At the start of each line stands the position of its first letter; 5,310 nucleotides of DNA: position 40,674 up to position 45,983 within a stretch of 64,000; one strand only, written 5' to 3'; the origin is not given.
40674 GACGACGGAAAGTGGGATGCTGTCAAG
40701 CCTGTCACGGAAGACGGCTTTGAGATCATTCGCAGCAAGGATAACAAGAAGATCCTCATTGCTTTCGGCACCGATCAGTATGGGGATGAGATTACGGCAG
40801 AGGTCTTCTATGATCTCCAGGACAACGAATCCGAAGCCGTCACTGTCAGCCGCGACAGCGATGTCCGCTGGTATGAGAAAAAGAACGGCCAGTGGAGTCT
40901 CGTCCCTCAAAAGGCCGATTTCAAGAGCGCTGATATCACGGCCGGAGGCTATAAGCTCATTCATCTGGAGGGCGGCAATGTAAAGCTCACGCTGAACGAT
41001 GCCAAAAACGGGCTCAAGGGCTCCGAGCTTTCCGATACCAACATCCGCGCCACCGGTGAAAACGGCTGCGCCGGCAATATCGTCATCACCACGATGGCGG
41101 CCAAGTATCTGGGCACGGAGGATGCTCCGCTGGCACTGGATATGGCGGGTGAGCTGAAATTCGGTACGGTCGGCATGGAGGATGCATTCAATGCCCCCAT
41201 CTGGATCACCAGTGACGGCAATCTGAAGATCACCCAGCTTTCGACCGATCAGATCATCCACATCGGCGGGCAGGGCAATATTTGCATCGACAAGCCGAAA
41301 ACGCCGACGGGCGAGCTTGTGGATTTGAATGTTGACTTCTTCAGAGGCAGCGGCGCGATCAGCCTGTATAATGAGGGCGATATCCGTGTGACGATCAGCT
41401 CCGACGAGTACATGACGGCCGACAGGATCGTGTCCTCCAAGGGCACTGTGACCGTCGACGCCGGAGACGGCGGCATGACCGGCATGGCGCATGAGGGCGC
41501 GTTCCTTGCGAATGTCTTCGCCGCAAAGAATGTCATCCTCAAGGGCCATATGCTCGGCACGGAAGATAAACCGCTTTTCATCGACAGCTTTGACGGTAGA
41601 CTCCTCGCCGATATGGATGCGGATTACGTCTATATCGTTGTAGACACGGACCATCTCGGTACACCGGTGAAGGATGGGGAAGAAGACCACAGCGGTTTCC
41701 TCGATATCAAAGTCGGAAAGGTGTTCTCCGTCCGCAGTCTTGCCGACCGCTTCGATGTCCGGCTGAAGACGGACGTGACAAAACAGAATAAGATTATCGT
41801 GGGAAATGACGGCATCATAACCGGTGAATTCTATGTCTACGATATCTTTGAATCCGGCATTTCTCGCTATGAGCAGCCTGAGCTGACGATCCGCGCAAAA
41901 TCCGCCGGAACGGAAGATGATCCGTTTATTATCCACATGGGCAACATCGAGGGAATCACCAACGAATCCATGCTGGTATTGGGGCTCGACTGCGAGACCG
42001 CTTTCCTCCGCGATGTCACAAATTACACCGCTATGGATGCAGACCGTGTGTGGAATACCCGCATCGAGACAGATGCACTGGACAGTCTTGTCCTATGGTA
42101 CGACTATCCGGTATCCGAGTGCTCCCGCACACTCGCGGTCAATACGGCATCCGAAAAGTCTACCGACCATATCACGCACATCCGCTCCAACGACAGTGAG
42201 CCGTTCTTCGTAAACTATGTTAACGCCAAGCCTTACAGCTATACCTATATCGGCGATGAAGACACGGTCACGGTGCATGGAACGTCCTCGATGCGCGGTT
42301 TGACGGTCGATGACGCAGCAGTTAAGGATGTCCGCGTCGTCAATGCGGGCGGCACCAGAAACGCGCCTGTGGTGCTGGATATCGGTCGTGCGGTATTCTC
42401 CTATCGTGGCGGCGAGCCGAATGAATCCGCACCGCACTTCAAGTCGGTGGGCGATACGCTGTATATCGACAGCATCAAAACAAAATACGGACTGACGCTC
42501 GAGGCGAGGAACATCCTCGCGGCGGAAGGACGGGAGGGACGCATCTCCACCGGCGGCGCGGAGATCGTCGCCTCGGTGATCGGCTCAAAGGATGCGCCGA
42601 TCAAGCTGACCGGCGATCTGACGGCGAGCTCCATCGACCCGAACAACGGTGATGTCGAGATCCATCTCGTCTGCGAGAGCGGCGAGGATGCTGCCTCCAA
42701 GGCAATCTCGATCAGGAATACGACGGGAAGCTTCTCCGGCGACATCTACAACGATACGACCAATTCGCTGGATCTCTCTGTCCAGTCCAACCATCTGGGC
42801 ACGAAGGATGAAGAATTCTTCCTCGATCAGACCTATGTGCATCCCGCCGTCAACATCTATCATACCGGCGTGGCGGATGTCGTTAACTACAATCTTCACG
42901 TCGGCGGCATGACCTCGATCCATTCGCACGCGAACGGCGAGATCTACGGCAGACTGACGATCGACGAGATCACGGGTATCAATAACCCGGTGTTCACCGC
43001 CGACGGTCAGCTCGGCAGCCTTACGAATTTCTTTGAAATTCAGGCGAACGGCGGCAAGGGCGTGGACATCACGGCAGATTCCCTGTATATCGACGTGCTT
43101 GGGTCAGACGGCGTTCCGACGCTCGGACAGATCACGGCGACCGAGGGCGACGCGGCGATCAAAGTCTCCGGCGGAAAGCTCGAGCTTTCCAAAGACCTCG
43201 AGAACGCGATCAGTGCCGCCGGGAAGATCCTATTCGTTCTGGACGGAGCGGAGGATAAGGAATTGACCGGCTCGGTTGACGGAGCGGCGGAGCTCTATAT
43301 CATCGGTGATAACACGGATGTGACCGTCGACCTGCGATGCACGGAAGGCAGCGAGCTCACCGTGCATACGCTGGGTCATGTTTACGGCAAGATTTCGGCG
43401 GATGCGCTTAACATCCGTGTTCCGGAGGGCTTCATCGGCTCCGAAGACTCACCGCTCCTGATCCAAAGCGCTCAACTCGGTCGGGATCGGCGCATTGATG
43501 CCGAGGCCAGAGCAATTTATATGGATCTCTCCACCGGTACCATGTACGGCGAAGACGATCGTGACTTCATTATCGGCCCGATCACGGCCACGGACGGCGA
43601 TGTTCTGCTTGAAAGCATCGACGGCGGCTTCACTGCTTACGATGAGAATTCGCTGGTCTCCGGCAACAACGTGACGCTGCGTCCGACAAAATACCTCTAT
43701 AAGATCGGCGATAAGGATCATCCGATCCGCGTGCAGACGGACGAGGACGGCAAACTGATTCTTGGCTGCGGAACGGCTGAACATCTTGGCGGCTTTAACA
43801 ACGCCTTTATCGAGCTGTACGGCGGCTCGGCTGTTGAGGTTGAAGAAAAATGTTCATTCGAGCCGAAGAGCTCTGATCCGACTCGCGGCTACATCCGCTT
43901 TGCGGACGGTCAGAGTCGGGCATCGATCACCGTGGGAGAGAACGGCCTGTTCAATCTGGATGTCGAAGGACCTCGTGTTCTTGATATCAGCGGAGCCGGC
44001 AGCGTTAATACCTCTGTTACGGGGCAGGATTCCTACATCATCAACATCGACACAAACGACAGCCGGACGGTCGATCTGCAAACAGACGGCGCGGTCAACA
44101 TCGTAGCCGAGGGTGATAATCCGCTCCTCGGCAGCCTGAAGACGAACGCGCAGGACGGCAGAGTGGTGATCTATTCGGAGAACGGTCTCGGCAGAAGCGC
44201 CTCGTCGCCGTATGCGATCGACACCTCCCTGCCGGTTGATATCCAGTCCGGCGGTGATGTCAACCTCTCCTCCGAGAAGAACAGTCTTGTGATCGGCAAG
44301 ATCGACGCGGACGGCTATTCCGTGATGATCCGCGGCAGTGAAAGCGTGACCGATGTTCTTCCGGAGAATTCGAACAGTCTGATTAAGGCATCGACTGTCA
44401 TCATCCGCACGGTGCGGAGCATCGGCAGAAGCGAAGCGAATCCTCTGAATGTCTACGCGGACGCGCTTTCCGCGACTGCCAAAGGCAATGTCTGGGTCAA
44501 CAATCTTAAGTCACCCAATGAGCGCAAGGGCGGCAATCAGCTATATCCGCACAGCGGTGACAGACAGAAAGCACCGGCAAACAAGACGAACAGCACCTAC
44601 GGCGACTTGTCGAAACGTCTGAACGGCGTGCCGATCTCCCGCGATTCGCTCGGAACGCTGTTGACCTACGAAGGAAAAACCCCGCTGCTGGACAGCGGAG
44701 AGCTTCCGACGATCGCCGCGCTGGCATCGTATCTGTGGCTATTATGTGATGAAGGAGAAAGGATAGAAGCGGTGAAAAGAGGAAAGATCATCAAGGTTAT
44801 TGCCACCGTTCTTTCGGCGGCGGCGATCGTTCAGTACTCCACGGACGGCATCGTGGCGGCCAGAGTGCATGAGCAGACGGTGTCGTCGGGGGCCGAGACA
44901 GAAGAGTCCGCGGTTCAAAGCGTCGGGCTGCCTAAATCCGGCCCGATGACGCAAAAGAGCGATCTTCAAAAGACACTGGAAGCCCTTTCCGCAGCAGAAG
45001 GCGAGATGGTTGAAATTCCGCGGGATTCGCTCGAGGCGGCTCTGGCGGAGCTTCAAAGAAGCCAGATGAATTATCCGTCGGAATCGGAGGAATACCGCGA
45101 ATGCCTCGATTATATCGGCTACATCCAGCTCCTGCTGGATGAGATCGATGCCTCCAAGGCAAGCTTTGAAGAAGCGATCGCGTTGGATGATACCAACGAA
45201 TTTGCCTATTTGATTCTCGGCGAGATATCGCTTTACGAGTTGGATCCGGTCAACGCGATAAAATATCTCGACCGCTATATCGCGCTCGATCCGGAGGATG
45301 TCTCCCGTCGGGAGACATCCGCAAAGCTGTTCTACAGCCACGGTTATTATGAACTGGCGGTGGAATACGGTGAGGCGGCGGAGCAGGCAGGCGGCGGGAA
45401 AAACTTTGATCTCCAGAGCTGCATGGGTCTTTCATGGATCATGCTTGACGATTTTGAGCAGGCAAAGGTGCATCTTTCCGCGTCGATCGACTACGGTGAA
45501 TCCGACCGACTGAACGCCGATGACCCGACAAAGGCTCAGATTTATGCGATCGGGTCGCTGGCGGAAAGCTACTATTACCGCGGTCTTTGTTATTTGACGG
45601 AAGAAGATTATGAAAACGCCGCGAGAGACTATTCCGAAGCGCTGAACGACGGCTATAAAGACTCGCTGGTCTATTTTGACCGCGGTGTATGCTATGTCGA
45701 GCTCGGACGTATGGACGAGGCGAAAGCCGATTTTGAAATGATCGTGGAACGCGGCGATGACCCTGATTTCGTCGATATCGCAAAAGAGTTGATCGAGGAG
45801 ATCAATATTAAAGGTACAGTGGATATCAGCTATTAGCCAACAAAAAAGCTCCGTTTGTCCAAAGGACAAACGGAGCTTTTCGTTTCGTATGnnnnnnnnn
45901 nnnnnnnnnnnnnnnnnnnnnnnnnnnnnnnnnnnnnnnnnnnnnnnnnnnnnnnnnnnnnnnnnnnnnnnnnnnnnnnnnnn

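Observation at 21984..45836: Single 23.85-kb ORF encoding a 7,950-aa giant surface protein with no recognisable anchor or dedicated export partners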

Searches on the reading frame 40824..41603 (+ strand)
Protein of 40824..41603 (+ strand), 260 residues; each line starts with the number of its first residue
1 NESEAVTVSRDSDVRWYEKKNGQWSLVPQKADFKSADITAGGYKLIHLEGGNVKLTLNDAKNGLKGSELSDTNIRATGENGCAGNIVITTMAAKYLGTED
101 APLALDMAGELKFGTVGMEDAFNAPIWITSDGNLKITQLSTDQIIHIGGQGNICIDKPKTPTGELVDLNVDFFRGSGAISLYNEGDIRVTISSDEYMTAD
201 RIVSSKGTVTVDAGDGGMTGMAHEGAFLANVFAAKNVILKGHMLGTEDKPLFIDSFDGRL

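Call 86: search_protein_families(library=pfam, max_evalue=1, proteins=[window:40824-41603:+])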
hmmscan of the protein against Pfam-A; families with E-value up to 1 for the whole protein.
window:40824-41603:+ (260 aa): 1 family
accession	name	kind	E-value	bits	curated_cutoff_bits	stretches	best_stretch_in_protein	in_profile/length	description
PF24612.2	Ig_TgrO1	-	0.57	10.9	27.9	1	137-184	25-74/81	TgrO1-like, immunoglobulin-like domain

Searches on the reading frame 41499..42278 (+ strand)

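Call 86: search_protein_families(library=pfam, max_evalue=1, proteins=[window:41499-42278:+])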
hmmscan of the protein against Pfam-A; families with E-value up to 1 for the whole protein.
window:41499-42278:+ (260 aa): 1 family
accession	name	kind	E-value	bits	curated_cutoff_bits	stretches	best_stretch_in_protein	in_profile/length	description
PF22528.1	PRMT_C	-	0.11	12.8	27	1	152-224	50-117/164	Arginine methyltransferase oligomerization subdomain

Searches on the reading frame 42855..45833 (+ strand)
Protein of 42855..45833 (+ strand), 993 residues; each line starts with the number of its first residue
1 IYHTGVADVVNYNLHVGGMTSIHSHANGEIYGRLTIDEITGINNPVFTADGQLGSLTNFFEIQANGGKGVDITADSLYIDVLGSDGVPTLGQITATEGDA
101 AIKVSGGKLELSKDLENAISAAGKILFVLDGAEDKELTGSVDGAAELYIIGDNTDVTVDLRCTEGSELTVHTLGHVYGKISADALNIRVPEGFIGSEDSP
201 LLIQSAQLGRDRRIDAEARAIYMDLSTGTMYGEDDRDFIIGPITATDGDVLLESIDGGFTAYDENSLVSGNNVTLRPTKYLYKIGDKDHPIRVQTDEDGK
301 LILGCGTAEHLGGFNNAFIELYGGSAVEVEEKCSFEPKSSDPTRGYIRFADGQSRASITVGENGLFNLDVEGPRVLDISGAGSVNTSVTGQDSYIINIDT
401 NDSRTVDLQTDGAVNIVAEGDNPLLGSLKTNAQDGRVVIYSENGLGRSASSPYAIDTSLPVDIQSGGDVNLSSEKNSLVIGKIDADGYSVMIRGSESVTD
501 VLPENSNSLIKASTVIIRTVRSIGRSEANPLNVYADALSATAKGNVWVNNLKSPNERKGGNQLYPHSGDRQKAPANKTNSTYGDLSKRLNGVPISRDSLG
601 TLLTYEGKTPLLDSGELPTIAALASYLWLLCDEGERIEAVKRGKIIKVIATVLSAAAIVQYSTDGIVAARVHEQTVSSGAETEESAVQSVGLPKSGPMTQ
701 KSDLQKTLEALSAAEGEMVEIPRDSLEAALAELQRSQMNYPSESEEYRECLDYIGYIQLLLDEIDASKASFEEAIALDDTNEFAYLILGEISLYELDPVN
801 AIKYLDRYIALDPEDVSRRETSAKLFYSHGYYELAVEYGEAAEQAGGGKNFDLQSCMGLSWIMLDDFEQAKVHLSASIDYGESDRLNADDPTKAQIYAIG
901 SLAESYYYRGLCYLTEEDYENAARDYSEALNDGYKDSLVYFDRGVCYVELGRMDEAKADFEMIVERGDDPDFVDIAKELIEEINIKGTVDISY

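Call 5: search_protein_families(library=pfam, max_evalue=0.01, proteins=[window:42855-45833:+])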
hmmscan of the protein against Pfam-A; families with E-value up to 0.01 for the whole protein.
window:42855-45833:+ (993 aa): 11 families
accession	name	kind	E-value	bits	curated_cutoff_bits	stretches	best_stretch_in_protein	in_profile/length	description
PF00515.34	TPR_1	-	2.3e-14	52.9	27.8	2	903-930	1-28/34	Tetratricopeptide repeat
PF07719.23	TPR_2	-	7.6e-13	47.9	27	1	903-930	1-28/34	Tetratricopeptide repeat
PF13371.12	TPR_9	-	6.7e-09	36.1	35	1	912-980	4-72/73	Tetratricopeptide repeat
PF13174.12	TPR_6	-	8.2e-09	36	26.3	0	940-966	3-29/33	Tetratricopeptide repeat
PF13181.12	TPR_8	-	3.1e-08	33.6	25.7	0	939-961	3-25/34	Tetratricopeptide repeat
PF13432.12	TPR_16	-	9.7e-07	29.6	32.7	1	913-966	7-60/65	Tetratricopeptide repeat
PF14559.12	TPR_19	-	0.00021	22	25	1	914-970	2-59/68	Tetratricopeptide repeat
PF13431.12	TPR_17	-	0.00041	20.9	24.4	0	935-957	11-33/34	Tetratricopeptide repeat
PF12895.13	ANAPC3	-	0.00089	19.9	27.2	0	903-956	23-75/82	Anaphase-promoting complex, cyclosome, subunit 3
PF13424.12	TPR_12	-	0.0012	19.4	30.1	1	901-962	8-70/77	Tetratricopeptide repeat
PF13428.12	TPR_14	-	0.0045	18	23.5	0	784-821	3-40/44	Tetratricopeptide repeat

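Call 6: search_protein_families(library=ncbifam, max_evalue=0.01, proteins=[window:42855-45833:+])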
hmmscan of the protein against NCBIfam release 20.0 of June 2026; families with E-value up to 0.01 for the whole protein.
window:42855-45833:+ (993 aa): 8 families
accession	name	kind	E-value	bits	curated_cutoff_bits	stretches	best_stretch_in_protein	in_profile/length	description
TIGR02917.1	PEP_TPR_lipo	equivalog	3.3e-08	31.9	312.2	1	755-883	200-327/899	XrtA/PEP-CTERM system TPR-repeat protein PrsT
TIGR02521.1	type_IV_pilW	equivalog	3.5e-07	30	154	1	899-962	27-90/234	type IV pilus biogenesis/stability protein PilW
TIGR02552.1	LcrH_SycD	equivalog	1.1e-06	28.4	104.8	1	910-975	59-125/136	SycD/LcrH family type III secretion system chaperone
NF040959.1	MamA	equivalog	5.5e-06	26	200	1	906-965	108-167/204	magnetosome protein MamA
TIGR00990.1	3a0801s09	subfamily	0.00036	19.3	757.25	1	884-972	346-432/615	mitochondrial import receptor subunit TOM70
NF008391.2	PRK11189.1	equivalog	0.0027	17.2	250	0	901-966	97-162/297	lipoprotein NlpI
TIGR02795.1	tol_pal_ybgF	equivalog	0.0036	17.9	90.1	0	902-966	38-105/119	tol-pal system protein YbgF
NF033762.1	social_mot_Tgl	equivalog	0.0077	15.6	225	0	883-968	150-235/252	social motility TPR repeat lipoprotein Tgl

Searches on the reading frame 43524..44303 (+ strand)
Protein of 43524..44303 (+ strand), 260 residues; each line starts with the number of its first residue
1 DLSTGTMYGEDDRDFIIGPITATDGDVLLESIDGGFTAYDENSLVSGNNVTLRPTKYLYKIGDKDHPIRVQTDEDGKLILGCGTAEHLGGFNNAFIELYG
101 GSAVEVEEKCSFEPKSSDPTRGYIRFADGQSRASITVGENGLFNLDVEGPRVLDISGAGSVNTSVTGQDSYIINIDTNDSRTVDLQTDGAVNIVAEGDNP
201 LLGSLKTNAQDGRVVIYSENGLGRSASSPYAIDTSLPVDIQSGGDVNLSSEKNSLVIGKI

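Call 86: search_protein_families(library=pfam, max_evalue=1, proteins=[window:43524-44303:+])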
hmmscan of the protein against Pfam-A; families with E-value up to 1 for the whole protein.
window:43524-44303:+ (260 aa): 2 families
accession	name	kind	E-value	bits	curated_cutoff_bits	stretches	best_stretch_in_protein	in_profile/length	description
PF10988.14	DUF2807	-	0.0015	18.7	24.2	1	175-252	5-82/181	Putative auto-transporter adhesin, head GIN domain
PF14900.11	DUF4493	-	0.074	13.3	27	1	91-190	116-204/226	Domain of unknown function (DUF4493)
